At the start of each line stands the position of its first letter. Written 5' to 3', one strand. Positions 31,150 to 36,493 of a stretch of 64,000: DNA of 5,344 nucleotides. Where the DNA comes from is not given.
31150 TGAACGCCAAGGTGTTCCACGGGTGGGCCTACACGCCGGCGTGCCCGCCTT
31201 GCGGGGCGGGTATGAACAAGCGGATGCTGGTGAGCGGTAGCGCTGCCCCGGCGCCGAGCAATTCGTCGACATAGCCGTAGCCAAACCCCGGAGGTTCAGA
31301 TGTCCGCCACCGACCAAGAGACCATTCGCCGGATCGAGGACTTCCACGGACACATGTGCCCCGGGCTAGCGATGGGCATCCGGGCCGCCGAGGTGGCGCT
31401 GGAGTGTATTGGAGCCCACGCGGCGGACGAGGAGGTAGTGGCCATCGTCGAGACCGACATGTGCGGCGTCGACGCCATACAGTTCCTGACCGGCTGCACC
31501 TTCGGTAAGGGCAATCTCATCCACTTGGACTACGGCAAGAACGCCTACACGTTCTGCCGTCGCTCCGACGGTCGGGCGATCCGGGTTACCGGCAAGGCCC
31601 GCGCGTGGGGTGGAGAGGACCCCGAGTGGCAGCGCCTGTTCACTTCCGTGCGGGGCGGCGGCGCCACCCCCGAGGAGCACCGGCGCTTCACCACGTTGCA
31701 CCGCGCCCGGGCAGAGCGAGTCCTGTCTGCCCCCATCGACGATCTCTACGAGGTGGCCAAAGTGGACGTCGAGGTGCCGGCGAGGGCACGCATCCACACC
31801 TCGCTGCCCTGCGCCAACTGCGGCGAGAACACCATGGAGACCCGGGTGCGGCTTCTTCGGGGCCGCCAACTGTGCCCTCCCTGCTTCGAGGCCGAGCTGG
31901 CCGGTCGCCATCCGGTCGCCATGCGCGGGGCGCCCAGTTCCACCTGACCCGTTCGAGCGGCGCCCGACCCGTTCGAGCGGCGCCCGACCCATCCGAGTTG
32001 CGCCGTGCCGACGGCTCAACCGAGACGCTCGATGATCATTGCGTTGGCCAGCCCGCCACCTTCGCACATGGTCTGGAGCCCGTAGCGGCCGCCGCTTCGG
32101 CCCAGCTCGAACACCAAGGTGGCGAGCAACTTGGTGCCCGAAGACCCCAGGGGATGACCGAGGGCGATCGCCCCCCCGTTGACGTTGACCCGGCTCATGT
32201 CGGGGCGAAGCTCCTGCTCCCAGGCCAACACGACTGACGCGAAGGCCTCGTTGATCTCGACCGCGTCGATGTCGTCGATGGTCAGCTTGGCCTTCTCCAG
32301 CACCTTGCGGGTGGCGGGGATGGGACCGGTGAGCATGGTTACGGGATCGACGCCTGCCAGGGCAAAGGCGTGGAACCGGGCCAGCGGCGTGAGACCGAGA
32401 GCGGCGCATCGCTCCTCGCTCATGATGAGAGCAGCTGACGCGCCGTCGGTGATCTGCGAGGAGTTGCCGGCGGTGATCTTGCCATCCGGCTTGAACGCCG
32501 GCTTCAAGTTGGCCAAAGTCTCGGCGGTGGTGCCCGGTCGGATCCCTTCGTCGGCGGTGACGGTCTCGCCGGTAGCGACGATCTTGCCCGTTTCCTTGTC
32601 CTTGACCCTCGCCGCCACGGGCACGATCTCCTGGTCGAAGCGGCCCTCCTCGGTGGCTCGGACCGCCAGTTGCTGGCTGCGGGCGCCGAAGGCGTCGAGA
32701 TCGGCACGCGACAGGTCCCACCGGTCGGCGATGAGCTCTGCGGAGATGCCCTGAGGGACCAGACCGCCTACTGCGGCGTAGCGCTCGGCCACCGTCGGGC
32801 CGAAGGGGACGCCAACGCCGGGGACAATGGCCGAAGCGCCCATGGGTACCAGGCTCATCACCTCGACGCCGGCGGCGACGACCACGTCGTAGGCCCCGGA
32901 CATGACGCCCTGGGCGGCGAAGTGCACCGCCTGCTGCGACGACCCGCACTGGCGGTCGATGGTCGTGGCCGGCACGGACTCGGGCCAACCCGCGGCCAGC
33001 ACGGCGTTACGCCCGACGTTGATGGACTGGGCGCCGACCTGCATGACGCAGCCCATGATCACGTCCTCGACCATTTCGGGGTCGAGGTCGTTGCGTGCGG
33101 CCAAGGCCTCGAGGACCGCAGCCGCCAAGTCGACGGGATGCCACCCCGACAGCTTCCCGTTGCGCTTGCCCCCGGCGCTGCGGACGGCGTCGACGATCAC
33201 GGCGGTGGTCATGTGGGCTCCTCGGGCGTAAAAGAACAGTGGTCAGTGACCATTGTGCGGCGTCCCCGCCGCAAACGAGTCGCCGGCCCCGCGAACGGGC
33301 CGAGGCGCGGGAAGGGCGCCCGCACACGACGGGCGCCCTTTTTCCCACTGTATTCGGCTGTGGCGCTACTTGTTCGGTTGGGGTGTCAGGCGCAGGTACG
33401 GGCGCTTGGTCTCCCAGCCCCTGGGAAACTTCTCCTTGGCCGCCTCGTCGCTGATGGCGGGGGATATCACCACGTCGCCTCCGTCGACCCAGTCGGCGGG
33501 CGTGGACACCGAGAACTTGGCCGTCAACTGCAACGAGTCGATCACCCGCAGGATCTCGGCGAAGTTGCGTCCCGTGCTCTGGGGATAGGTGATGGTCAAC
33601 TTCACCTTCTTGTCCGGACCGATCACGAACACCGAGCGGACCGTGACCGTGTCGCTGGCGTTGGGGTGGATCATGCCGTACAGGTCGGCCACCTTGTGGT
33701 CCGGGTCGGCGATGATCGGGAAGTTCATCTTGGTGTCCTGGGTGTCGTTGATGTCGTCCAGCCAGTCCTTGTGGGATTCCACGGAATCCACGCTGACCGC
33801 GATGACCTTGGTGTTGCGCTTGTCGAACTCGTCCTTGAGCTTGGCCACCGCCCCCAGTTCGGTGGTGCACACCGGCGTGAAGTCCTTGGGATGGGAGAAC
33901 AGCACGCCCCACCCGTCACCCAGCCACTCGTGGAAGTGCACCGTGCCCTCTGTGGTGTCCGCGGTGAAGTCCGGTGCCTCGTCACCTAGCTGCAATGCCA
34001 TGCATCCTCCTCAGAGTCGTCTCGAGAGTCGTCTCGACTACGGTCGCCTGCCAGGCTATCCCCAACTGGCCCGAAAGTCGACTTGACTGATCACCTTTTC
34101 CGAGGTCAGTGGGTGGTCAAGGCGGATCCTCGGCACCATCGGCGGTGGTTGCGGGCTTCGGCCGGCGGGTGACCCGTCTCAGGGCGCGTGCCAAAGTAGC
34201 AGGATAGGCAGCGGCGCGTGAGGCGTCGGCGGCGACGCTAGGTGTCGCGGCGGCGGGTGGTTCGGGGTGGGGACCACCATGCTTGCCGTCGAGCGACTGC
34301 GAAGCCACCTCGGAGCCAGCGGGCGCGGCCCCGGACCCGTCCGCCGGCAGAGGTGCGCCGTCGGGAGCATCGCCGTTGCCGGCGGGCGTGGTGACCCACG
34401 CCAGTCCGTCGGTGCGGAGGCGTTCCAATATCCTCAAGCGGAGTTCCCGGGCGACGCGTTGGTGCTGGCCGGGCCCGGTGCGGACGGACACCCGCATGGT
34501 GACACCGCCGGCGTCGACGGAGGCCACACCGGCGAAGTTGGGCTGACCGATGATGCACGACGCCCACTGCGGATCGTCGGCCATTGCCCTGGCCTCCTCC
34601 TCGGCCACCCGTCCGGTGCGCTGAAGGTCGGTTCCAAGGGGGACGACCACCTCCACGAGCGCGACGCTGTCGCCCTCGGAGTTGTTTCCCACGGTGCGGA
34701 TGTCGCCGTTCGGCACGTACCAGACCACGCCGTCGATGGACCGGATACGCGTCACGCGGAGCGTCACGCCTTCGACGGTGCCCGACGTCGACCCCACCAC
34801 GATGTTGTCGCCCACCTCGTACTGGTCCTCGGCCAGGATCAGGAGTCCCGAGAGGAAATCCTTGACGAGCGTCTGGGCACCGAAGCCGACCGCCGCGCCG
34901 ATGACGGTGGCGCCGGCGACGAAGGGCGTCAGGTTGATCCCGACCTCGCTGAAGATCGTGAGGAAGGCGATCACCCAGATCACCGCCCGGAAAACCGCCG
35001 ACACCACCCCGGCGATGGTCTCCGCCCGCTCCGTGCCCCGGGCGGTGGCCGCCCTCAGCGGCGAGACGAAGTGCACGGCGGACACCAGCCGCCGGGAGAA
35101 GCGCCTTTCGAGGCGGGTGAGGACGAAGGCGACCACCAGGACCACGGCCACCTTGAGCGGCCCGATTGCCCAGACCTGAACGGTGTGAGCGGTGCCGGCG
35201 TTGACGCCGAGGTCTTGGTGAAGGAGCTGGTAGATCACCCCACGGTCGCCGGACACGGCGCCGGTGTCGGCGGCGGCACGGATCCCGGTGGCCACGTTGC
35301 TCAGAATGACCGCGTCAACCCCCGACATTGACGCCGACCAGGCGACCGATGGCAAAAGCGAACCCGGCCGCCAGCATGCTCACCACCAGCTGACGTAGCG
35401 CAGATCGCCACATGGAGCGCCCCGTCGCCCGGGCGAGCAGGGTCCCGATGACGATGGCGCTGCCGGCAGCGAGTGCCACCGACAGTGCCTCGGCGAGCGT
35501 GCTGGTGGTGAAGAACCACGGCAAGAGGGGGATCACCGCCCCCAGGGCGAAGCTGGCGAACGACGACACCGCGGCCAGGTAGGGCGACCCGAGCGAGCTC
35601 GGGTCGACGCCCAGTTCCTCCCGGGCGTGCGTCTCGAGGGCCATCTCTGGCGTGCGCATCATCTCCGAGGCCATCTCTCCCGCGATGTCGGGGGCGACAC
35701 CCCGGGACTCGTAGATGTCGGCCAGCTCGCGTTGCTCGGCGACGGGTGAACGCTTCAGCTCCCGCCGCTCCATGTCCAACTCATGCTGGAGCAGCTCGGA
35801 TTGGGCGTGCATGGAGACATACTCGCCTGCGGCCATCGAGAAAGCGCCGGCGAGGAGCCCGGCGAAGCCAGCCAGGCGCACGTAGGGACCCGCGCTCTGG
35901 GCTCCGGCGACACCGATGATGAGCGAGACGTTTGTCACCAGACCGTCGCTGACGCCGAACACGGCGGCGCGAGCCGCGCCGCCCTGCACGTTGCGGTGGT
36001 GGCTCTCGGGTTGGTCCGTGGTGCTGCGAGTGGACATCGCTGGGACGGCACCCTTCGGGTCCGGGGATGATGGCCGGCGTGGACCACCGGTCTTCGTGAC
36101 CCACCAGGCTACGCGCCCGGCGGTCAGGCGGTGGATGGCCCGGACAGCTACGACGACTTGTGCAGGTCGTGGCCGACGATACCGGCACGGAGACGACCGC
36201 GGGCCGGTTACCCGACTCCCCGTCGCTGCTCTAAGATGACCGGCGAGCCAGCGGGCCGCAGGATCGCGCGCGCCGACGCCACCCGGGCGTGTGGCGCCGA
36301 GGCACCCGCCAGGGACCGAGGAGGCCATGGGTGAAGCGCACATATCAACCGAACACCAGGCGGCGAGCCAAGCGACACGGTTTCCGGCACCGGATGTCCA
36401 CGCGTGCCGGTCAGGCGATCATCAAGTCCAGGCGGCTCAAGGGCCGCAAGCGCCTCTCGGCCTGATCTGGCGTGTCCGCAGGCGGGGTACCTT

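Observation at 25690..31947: Dpp/Nik-like ABC operon with unusual gene order, fused ATPases and a terminal FmdE-like zinc-ribbon protein; structured low-GC leader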

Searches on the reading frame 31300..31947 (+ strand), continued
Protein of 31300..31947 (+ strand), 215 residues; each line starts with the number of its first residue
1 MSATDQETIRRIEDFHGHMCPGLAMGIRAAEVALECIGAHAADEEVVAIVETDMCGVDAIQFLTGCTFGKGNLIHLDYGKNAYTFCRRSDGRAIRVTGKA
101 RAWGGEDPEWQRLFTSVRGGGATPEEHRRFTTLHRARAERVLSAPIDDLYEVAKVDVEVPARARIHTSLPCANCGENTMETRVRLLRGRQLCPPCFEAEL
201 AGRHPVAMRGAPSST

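Call 61: find_encoding_contigs(protein=P0001, flank=10000, max_places=1)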
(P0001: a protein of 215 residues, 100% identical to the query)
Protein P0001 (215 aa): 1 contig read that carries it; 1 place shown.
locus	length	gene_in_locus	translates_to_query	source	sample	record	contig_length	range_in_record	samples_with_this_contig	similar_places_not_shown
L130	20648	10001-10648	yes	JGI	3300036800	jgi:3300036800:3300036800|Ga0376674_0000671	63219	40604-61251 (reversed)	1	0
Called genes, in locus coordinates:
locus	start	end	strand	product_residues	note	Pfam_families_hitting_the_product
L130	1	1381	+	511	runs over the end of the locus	PF21922:PBP_dimer_2, PF00905:Transpeptidase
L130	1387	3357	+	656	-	PF00069:Pkinase, PF03109:ABC1 (faint), PF07714:PK_Tyr_Ser-Thr, PF03793:PASTA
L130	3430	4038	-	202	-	PF00117:GATase, PF07722:Peptidase_C26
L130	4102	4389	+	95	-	PF06781:CrgA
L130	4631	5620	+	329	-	PF00528:BPD_transp_1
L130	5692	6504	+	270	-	PF00528:BPD_transp_1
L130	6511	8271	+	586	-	PF00005:ABC_tran, PF02463:SMC_N (faint), PF05729:NACHT (faint), PF13401:AAA_22 (faint), PF13555:AAA_29 (faint), PF13304:AAA_21, PF08352:oligo_HPY, PF00005:ABC_tran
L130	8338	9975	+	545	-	PF00496:SBP_bac_5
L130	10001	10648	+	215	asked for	PF02663:FmdE, PF01258:zf-dskA_traR (weak)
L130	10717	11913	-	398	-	PF00108:Thiolase_N, PF02803:Thiolase_C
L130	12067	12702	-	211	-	PF00578:AhpC-TSA, PF08534:Redoxin, PF10417:1-cysPrx_C (weak)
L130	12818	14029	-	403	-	PF21088:MS_channel_1st, PF00924:MS_channel_2nd, PF21082:MS_channel_3rd (weak)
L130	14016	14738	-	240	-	PF01988:VIT1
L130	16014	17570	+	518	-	PF02096:60KD_IMP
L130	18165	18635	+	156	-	PF13083:KH_KhpA-B, PF01424:R3H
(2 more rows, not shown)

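Call 92: predict_structure(alignment_id=A1)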
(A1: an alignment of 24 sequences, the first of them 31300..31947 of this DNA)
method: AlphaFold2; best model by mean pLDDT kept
length: 215 residues; sequences in the alignment: 24
mean_pLDDT: 84.4   pTM: 0.73
mean pLDDT of the five models: 84.4, 82.6, 80.7, 79.3, 79.0
residues with pLDDT >= 90: 104; 70-90: 76; 50-70: 29; < 50: 6
segments of 3 or more residues with pLDDT < 50: 208-213
pLDDT, mean of each block of 10 residues (from residue 1): 85 92 93 85 73 83 75 72 89 93 87 96 98 95 95 93 67 80 86 88 64 50
secondary structure, 60 per line:
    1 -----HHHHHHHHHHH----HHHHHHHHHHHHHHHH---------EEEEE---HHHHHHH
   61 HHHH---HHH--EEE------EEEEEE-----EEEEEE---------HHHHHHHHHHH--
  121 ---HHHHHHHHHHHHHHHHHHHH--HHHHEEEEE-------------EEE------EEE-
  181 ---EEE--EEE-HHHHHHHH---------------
elements in order: H6-16 H21-36 E46-50 H54-64 E73-75 E82-87 E93-98 H108-118 H124-143 H146-149 E150-154 E168-170 E177-179 E184-186 E189-191 H193-200

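Call 94: fold_search(model_id=the predicted structure, library=pdb)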
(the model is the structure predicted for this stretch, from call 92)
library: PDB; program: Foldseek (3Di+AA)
matches with E <= 10: 50; with E <= 0.001: 4
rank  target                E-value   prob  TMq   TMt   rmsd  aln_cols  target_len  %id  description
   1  2gvi                  2.8e-12  1.00  0.58  0.62   5.9       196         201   30  Crystal structure of a putative formylmethanofuran dehydrogenase subunit e (ta1109) from thermoplasma acidophilum at 1.8 (released 2006-06-13)
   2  2glz_B                9.1e-10  1.00  0.58  0.82   3.5       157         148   24  Crystal structure of a formylmethanofuran dehydrogenase subunit e-like protein (dhaf_2992) from desulfitobacterium haf (released 2006-04-18)
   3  2glz_A                1.8e-09  1.00  0.58  0.81   3.6       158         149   24  Crystal structure of a formylmethanofuran dehydrogenase subunit e-like protein (dhaf_2992) from desulfitobacterium haf (released 2006-04-18)
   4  3d00                  4.0e-07  1.00  0.49  0.56   7.7       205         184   23  Crystal structure of a tungsten formylmethanofuran dehydrogenase subunit e (fmde)-like protein (syn_00638) from syntroph (released 2008-05-20)
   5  2d8y_MODEL_1_A        2.4e-01  0.87  0.15  0.32  11.3        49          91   22  Solution structure of the LIM domain of Epithelial protein lost in neoplasm (released 2006-06-08)
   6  4hc7_A                3.2e-01  0.54  0.16  0.29  11.2        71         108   21  Crystal structure of the full DNA binding domain of GATA3-complex 2 (released 2012-12-05)
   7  2m9w_MODEL_1_A        7.6e-01  0.47  0.16  0.44   6.8        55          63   33  Solution NMR Structure of Transcription Factor GATA-4 from Homo sapiens, Northeast Structural Genomics Consort (released 2013-07-10)
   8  4hc7_B                1.0e+00  0.41  0.15  0.29   7.5        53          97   24  Crystal structure of the full DNA binding domain of GATA3-complex 2 (released 2012-12-05)
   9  1ctl_MODEL_1_A        1.8e+00  0.23  0.14  0.29   8.1        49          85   18  STRUCTURE OF THE CARBOXY-TERMINAL LIM DOMAIN FROM THE CYSTEINE RICH PROTEIN CRP (released 1995-06-03)
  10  2lzu_MODEL_1_A        2.7e+00  0.41  0.15  0.41   4.2        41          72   22  Solution structure of LIMD2 (released 2014-04-16)
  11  3mbh_D                2.7e+00  0.04  0.15  0.12  16.4       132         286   17  Crystal structure of a putative phosphomethylpyrimidine kinase (BT_4458) from BACTEROIDES THETAIOTAOMICRON VPI-5482 at (released 2010-06-02)
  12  2q5i                  3.1e+00  0.03  0.10  0.05  14.2        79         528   19  Crystal structure of apo S581L Glycyl-tRNA synthetase mutant (released 2007-06-19)
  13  5tfp_A                3.9e+00  0.72  0.12  0.41   0.6        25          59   28  Crystal Structure of the SETDB2 Amino Terminal Domain (released 2017-10-11)
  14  3mbh_A                4.2e+00  0.04  0.17  0.13  16.2       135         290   14  Crystal structure of a putative phosphomethylpyrimidine kinase (BT_4458) from BACTEROIDES THETAIOTAOMICRON VPI-5482 at (released 2010-06-02)
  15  6j6g_A                4.4e+00  0.03  0.17  0.02  18.4       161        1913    9  Cryo-EM structure of the yeast B*-a2 complex at an average resolution of 3.2 angstrom (released 2019-04-24)
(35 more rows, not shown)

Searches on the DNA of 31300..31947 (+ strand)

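Call 38: search_rna_families(sources=[L081, L082, L085, L086, L046, L008, L006, L010], threshold=gathering)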
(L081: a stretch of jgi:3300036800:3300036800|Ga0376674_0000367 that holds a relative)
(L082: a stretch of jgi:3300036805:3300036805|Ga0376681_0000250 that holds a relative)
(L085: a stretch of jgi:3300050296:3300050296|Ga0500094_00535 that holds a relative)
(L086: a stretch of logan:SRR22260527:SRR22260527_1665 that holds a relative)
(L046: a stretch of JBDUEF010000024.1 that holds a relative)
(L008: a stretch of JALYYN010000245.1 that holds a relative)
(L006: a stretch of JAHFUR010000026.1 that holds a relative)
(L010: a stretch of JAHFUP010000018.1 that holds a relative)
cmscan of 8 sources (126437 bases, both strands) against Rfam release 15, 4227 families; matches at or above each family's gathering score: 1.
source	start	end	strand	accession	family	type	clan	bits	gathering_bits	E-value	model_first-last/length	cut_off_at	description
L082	237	310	+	RF00005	tRNA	Gene; tRNA;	CL00001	65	29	1.5e-11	1-71/71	no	tRNA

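Call 81: search_rna_families(source=L024, start=11500, end=12000, threshold=evalue, max_evalue=10)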
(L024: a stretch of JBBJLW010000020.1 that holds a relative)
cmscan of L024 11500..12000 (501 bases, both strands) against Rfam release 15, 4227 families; matches with E-value up to 10: 5.
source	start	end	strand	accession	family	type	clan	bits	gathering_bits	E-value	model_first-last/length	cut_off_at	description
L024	11566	11617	-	RF00915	mir-760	Gene; miRNA;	-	16.6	98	1.1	1-80/80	no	mir-760 microRNA precursor family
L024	11789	11873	-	RF02868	ncS037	Gene; sRNA;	-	16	112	3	1-152/152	no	Burkholderia sRNA 37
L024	11660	11686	-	RF02886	npcTB_6715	Gene; sRNA;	-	14.8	72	0.17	46-72/212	no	Mycobacterium sRNA 6715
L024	11516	11590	-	RF02647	Cis52_sRNA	Gene; sRNA;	-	14.2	56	2.6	1-179/179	no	Ruegeria cis52 sRNA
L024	11523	11582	-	RF01009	mir-M7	Gene; miRNA;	-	13.8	91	6.7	1-67/67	no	mir-M7 microRNA precursor family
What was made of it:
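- Tried and rejected: Rfam scan for a SECIS element near the in-frame TGA of the CooC-like gene in L024: no hit (call 81).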

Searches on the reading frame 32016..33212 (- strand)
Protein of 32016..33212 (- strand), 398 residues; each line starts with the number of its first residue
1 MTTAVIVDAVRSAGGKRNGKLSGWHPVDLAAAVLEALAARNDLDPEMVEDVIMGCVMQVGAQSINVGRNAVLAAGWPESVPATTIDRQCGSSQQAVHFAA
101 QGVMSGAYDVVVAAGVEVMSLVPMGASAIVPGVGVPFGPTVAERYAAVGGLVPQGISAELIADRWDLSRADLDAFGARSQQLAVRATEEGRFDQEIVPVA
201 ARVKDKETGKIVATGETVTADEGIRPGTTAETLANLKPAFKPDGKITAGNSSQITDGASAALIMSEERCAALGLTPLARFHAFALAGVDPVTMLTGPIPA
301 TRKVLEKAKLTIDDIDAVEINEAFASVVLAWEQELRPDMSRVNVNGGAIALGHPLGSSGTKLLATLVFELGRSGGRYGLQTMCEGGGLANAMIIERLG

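Call 4: search_protein_families(library=pfam, proteins=[window:32016-33212:-])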
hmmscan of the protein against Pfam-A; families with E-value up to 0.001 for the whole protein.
window:32016-33212:- (398 aa): 3 families
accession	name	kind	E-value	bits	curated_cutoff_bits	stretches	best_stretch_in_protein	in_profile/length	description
PF00108.29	Thiolase_N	-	6.8e-71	239.1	26.4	1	5-267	2-260/260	Thiolase, N-terminal domain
PF02803.24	Thiolase_C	-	2.1e-45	153.8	27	1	274-396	1-123/123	Thiolase, C-terminal domain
PF00109.32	ketoacyl-synt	-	0.00022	21.4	20.8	1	81-120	166-205/252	Beta-ketoacyl synthase, N-terminal domain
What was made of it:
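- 32016..33212 (-): Convergent thiolase gene. It marks the 3' end of the operon. Thiolase_N and Thiolase_C (call 4).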

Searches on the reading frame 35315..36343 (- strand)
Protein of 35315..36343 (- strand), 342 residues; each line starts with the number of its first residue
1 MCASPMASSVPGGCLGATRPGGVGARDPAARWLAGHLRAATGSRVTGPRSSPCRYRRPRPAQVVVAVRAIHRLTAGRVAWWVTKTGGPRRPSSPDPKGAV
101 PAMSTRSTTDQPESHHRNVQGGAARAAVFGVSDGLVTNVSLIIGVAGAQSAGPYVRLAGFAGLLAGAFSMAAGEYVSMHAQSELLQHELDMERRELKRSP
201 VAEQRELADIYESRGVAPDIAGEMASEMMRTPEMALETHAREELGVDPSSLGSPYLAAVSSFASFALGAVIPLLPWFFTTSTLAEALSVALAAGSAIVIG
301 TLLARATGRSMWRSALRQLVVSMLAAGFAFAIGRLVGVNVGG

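Call 86: search_protein_families(library=pfam, proteins=[window:35315-36343:-], max_evalue=0.0001)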
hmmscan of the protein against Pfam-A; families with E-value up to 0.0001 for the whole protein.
window:35315-36343:- (342 aa): 1 family
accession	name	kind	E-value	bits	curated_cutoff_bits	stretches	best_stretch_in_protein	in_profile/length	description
PF01988.24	VIT1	-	1.7e-62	211.5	28.1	1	125-334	2-214/214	VIT family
